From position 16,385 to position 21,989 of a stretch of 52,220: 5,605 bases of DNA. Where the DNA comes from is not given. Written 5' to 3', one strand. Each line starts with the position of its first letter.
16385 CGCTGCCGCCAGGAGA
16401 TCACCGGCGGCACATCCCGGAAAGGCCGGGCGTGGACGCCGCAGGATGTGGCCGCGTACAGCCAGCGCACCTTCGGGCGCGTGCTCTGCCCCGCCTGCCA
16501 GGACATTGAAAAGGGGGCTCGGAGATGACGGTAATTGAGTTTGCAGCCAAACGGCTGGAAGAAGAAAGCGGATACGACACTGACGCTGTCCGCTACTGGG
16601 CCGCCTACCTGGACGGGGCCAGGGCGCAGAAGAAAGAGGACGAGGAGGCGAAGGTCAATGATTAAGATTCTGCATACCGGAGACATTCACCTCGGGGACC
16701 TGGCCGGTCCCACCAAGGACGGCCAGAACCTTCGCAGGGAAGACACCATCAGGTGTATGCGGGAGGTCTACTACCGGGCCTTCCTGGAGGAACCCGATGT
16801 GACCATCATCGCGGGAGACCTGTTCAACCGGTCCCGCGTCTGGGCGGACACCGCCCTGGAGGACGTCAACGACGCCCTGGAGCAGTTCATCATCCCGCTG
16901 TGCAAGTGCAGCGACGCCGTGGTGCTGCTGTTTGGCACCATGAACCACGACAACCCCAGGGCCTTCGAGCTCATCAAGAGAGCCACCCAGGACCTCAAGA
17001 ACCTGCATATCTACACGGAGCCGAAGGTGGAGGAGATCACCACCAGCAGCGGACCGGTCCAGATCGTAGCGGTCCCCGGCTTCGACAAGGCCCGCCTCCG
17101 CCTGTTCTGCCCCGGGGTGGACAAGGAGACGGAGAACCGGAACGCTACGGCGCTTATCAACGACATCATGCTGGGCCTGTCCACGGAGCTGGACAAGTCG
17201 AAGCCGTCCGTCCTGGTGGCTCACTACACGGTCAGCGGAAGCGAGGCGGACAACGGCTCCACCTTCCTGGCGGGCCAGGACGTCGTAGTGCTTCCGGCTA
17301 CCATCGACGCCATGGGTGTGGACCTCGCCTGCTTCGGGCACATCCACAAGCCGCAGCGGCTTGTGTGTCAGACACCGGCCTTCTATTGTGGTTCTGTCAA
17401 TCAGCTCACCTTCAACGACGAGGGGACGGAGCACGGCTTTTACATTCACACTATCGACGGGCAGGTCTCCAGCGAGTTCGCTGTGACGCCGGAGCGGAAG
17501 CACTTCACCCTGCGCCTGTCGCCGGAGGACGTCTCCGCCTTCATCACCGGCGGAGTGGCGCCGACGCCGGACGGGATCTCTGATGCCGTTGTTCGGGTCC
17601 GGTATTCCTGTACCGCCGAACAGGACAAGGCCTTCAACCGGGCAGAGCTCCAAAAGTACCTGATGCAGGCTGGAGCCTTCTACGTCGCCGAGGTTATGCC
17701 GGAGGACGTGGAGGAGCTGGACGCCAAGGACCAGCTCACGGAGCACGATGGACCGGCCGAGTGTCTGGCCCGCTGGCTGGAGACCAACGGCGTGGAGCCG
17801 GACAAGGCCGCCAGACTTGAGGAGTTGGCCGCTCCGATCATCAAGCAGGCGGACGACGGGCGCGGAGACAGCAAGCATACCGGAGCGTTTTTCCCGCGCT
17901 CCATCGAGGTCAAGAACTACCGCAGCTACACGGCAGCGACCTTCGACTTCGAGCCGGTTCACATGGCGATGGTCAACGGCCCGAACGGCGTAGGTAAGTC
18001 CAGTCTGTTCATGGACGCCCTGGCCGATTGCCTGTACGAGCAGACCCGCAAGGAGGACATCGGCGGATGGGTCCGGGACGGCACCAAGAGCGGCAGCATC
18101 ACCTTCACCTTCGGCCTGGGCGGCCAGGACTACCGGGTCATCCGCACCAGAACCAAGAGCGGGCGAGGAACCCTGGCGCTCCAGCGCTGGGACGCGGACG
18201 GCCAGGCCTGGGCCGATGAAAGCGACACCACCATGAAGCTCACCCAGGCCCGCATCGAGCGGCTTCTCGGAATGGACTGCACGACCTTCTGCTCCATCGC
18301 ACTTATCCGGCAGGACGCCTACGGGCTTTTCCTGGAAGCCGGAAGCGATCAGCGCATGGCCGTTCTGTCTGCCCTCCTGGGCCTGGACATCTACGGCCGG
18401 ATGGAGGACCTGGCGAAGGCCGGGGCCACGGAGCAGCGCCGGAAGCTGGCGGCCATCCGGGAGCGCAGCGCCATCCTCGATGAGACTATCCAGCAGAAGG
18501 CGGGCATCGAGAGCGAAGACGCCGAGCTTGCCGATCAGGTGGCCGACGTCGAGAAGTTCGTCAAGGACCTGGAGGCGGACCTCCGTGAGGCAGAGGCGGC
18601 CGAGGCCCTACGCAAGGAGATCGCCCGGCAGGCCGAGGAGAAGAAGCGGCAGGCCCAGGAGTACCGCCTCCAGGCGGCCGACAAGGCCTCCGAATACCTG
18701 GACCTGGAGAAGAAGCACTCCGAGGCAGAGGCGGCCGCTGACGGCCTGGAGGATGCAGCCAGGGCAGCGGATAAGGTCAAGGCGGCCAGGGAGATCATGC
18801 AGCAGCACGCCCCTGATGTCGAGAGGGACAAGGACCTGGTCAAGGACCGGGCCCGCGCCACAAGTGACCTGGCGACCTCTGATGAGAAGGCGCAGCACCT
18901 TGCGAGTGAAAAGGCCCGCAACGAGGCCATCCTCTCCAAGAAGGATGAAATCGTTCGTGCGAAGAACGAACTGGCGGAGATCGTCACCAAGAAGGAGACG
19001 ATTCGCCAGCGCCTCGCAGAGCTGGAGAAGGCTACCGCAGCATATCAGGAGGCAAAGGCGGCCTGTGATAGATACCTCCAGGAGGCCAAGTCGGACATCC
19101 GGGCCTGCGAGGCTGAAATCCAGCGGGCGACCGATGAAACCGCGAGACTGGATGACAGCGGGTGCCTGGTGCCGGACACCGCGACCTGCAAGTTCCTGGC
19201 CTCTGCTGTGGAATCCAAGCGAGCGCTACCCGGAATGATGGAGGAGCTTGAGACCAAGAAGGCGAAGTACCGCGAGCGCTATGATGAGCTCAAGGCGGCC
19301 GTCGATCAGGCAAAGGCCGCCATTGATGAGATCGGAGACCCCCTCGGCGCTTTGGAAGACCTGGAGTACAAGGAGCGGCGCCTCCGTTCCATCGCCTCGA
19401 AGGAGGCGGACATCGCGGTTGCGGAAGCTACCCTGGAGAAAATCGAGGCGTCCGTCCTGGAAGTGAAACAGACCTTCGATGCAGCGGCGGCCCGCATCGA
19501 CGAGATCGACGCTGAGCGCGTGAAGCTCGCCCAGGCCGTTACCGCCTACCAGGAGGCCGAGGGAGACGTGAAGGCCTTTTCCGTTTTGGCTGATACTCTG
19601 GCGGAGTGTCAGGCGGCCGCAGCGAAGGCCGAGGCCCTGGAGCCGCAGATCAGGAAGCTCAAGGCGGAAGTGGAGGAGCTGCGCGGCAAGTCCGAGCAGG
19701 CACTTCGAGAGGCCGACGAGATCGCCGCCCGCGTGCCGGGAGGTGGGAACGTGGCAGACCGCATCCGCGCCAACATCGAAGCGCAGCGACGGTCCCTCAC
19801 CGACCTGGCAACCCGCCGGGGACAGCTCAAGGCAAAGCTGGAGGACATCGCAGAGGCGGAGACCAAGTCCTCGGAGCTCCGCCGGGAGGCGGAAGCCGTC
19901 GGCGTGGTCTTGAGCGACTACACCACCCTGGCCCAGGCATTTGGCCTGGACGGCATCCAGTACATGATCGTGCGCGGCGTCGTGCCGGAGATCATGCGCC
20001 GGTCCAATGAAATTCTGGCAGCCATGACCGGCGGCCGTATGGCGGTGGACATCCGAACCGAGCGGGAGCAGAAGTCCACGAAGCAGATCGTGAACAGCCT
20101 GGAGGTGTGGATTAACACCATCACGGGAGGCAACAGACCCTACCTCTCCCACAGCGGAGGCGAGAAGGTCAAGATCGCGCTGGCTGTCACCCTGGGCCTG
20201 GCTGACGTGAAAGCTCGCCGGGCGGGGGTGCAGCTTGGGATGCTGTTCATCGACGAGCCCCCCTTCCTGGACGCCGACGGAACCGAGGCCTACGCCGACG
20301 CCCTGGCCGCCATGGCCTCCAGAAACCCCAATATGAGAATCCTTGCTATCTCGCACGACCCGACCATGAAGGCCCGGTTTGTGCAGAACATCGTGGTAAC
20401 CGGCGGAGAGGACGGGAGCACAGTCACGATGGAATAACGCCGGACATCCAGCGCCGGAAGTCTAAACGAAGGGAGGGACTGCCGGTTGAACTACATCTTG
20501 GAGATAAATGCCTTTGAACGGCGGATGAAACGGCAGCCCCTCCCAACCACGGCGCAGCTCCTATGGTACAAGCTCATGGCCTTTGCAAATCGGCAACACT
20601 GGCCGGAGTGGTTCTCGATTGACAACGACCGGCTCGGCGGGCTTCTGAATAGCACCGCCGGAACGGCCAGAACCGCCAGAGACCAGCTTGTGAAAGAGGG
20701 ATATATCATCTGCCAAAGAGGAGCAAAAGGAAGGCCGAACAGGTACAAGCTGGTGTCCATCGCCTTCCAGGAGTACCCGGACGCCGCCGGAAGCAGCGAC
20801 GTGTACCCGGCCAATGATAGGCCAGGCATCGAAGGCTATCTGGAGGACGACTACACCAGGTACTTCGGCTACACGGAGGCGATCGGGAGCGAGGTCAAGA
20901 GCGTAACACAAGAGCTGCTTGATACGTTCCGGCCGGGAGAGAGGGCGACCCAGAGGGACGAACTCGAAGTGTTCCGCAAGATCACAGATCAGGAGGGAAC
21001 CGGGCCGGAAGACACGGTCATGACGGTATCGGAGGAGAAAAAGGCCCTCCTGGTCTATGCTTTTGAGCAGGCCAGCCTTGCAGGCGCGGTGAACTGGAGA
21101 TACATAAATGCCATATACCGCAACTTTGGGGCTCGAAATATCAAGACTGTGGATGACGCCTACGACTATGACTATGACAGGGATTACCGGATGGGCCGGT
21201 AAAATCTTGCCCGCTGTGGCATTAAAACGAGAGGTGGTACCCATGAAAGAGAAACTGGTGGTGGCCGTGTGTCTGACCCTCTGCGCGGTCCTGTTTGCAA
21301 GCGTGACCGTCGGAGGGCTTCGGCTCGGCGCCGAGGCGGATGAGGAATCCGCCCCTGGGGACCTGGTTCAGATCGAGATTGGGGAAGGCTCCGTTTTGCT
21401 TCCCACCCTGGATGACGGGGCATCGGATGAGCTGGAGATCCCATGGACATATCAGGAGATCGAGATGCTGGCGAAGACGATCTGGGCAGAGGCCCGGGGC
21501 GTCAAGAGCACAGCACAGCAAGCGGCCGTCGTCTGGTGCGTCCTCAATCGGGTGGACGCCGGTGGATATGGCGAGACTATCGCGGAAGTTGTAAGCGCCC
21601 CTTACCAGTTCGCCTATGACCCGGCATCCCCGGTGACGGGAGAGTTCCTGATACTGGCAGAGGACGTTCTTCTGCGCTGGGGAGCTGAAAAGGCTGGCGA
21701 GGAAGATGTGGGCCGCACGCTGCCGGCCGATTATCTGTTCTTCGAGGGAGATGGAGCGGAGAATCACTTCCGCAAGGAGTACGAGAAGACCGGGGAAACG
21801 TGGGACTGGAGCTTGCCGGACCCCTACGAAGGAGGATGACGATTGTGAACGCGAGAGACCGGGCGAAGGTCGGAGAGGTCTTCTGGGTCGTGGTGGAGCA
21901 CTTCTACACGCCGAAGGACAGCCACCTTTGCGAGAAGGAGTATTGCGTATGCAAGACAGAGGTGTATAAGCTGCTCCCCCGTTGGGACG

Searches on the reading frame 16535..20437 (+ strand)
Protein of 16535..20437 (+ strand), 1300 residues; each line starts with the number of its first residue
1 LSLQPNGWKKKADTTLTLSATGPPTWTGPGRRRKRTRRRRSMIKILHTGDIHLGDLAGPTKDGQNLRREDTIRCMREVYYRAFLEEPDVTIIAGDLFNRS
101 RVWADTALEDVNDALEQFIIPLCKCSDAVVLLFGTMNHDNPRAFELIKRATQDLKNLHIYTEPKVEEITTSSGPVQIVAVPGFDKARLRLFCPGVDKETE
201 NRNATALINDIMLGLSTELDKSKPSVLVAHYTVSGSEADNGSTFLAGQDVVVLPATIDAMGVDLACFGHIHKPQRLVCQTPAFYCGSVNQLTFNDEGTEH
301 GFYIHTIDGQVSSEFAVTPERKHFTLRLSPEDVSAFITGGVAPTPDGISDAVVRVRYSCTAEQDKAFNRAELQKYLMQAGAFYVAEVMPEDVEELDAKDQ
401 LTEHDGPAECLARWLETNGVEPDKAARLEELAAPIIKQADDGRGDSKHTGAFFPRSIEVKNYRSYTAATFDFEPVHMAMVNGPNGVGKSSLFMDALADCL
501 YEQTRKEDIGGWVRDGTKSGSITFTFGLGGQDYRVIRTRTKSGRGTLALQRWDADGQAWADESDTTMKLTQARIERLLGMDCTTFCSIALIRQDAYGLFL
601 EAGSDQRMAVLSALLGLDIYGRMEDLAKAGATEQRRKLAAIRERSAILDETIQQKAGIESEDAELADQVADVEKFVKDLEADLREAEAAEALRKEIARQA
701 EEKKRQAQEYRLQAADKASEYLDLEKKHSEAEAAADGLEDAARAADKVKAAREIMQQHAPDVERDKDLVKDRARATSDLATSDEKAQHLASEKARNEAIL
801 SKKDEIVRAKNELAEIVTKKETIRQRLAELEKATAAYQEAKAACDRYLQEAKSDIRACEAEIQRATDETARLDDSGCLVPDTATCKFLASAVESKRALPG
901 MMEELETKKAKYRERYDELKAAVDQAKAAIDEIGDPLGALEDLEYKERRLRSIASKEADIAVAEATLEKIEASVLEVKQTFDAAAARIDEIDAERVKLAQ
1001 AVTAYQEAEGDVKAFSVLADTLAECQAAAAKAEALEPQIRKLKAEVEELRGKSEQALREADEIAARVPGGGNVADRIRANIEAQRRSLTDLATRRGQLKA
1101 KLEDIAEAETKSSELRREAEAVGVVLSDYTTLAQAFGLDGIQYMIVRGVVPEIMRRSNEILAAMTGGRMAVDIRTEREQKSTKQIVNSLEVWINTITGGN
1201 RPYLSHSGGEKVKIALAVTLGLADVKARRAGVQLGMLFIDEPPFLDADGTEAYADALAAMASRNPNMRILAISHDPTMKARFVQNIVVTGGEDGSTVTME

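Call 19: search_protein_families(library=phrogs, proteins=[window:16535-20437:+], max_evalue=0.001)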
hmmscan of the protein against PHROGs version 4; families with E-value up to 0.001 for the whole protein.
window:16535-20437:+ (1300 aa): 5 families
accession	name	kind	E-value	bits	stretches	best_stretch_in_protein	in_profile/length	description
phrog_77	-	DNA, RNA and nucleotide metabolism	7.4e-127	426.2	3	298-982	165-787/967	SbcC-like subunit of palindrome specific endonuclease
phrog_19980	-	unknown function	1.2e-31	110.9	2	908-1299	698-1065/1068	-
phrog_100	-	DNA, RNA and nucleotide metabolism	1.6e-27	97.4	1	41-439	27-375/989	SbcD-like subunit of palindrome specific endonuclease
phrog_1499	-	unknown function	1.5e-09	38.6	1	456-866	7-292/427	-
phrog_1649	-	other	9e-06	25.5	1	40-288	33-269/308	metallo-phosphoesterase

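Call 20: search_protein_families(library=pfam, proteins=[window:16535-20437:+], max_evalue=0.01)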
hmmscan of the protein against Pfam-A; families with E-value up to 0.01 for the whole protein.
window:16535-20437:+ (1300 aa): 5 families
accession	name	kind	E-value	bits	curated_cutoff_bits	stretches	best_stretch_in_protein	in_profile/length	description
PF00149.33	Metallophos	-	6.8e-12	46.6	21.5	1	43-273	1-191/191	Calcineurin-like phosphoesterase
PF02463.25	SMC_N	-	1.8e-08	34.5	40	1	456-1292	4-215/220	RecF/RecN/SMC N terminal domain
PF13476.12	AAA_23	-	3.4e-08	34.8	27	1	456-756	1-174/201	AAA domain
PF13175.12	AAA_15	-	1.4e-06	28.6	32.1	1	456-837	5-260/374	AAA ATPase domain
PF13555.12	AAA_29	-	0.0001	22.4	27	1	456-504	3-50/61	P-loop containing region of AAA domain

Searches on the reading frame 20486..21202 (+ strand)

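Call 43: search_protein_families(library=phrogs, proteins=[window:20486-21202:+], max_evalue=0.001)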
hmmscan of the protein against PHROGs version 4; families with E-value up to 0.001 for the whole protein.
window:20486-21202:+ (238 aa): 3 families
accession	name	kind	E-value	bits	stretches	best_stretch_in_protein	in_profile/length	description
phrog_186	-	DNA, RNA and nucleotide metabolism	4.9e-17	63.6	2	2-82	21-100/308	DnaD-like helicase loader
phrog_19658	-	DNA, RNA and nucleotide metabolism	5.4e-08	33.7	1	1-88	1-84/283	replication initiation protein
phrog_270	-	DNA, RNA and nucleotide metabolism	0.00028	21.3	1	17-91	43-117/383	replication initiation protein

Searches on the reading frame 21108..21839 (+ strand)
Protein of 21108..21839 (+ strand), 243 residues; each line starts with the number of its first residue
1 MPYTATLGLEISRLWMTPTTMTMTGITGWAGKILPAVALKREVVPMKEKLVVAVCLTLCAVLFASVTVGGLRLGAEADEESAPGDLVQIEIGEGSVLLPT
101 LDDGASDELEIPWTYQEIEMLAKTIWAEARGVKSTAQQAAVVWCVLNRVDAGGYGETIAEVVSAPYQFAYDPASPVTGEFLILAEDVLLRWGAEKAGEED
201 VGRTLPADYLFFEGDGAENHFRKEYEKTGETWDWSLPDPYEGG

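Call 43: search_protein_families(library=phrogs, proteins=[window:21108-21839:+], max_evalue=0.001)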
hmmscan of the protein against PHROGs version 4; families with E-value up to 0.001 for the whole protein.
window:21108-21839:+ (243 aa): 5 families
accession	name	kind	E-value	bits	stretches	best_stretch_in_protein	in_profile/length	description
phrog_30550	-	unknown function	1.7e-47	162.9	1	107-241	79-214/220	-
phrog_38339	-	unknown function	1.9e-06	28.9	1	47-168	2-123/193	-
phrog_938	-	lysis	2.4e-06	25.9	1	114-170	49-103/2185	endolysin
phrog_17417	-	unknown function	0.00018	22.4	1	97-169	62-133/192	-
phrog_14642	-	lysis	0.00045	20.8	1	116-169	101-153/215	endolysin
